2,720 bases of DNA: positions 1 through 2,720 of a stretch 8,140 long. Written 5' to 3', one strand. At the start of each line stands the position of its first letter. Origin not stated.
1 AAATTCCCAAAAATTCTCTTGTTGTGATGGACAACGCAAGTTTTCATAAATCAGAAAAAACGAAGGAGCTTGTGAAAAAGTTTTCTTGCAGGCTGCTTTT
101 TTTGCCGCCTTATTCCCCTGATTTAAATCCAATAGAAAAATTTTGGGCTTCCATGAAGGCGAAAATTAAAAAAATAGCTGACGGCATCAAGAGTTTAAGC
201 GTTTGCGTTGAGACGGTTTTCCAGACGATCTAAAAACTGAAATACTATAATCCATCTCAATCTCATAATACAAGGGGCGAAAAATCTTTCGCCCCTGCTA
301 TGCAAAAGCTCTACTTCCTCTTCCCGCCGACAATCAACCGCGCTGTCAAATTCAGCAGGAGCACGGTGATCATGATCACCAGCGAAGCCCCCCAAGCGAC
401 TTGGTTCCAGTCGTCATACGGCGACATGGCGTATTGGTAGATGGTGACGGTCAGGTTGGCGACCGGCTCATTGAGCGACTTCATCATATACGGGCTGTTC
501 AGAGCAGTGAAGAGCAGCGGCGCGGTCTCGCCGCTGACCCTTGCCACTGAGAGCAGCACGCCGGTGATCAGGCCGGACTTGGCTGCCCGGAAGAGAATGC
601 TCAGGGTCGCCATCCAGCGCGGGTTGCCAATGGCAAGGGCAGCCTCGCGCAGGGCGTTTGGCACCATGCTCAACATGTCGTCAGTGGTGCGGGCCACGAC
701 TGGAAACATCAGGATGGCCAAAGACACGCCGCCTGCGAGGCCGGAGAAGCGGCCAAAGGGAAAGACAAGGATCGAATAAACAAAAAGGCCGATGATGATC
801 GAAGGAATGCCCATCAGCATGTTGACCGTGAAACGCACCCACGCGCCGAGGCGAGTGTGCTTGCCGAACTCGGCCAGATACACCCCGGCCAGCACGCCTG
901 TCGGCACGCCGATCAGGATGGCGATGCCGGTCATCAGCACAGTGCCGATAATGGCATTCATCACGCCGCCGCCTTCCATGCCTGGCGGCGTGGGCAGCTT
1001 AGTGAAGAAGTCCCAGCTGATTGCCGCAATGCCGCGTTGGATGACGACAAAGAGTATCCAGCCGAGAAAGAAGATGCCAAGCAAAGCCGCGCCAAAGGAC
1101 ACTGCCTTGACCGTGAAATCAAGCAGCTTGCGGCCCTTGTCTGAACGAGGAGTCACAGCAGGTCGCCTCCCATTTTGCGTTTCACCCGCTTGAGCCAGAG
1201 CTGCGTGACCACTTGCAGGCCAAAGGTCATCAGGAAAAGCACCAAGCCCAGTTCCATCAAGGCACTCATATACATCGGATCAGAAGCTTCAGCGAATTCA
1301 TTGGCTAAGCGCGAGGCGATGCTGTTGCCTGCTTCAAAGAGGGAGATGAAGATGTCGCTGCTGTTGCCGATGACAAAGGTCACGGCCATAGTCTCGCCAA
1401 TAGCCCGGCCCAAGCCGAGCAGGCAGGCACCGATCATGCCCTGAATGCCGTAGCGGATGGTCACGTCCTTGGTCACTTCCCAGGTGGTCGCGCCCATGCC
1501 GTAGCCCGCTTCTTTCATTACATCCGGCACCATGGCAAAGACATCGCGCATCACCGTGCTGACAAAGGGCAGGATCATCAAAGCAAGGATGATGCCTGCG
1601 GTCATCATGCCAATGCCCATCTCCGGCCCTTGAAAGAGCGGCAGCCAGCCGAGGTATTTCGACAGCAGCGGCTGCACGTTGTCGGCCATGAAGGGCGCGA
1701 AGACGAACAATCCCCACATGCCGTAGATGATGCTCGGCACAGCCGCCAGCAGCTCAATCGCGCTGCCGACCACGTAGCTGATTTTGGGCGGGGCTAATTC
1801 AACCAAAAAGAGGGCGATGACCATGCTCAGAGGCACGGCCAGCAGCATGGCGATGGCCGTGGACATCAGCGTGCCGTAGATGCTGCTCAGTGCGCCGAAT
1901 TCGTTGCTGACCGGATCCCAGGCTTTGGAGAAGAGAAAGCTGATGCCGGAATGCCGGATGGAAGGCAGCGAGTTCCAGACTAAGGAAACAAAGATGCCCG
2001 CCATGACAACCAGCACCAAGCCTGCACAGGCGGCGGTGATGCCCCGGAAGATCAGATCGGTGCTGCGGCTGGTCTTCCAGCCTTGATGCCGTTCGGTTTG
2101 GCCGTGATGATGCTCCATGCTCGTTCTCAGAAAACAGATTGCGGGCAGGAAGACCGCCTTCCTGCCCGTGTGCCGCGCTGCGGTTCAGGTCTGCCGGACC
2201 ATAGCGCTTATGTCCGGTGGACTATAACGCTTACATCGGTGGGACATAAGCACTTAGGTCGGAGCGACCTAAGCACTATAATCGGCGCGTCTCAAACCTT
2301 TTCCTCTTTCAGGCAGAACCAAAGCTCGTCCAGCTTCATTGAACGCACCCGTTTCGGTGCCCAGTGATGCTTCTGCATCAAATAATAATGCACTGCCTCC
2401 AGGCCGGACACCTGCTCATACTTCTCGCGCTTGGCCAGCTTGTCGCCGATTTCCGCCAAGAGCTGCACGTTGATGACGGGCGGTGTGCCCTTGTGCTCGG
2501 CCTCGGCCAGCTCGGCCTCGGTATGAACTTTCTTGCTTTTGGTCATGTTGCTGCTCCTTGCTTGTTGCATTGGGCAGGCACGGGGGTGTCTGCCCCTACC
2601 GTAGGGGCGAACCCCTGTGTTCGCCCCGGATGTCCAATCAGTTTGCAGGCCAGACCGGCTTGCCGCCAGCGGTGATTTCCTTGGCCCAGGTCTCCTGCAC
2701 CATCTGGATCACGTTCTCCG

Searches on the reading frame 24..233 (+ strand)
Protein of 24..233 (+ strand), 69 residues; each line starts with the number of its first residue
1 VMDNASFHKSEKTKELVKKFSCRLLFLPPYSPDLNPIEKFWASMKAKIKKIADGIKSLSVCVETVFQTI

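Call 3: search_protein_families(library=pfam, proteins=[window:24-233:+], max_evalue=1)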
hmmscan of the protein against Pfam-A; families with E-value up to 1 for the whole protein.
window:24-233:+ (69 aa): 2 families
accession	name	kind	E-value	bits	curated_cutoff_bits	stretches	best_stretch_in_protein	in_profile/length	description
PF13358.12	DDE_3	-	3.7e-18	66.2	28.6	1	2-50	85-135/146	DDE superfamily endonuclease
PF11569.14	Homez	-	0.02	15.1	21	1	28-45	5-22/57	Homeodomain leucine-zipper encoding, Homez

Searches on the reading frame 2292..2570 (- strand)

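Call 3: search_protein_families(library=pfam, proteins=[window:2292-2570:-], max_evalue=1)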
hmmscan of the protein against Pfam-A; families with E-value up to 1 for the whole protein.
window:2292-2570:- (92 aa): 0 families

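Call 4: search_protein_families(library=padloc, proteins=[window:2292-2570:-], max_evalue=1)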
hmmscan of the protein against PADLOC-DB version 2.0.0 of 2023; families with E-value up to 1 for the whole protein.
window:2292-2570:- (92 aa): 0 families

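Call 5: search_protein_families(library=ncbifam, proteins=[window:2292-2570:-], max_evalue=1)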
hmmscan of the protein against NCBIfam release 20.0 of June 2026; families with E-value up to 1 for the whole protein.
window:2292-2570:- (92 aa): 1 family
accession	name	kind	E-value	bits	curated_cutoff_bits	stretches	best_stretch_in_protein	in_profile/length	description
NF033230.2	phage_ECs1072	hypoth_equivalog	5.5e-07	29.8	70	1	49-90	57-98/142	ECs1072 family phage-associated protein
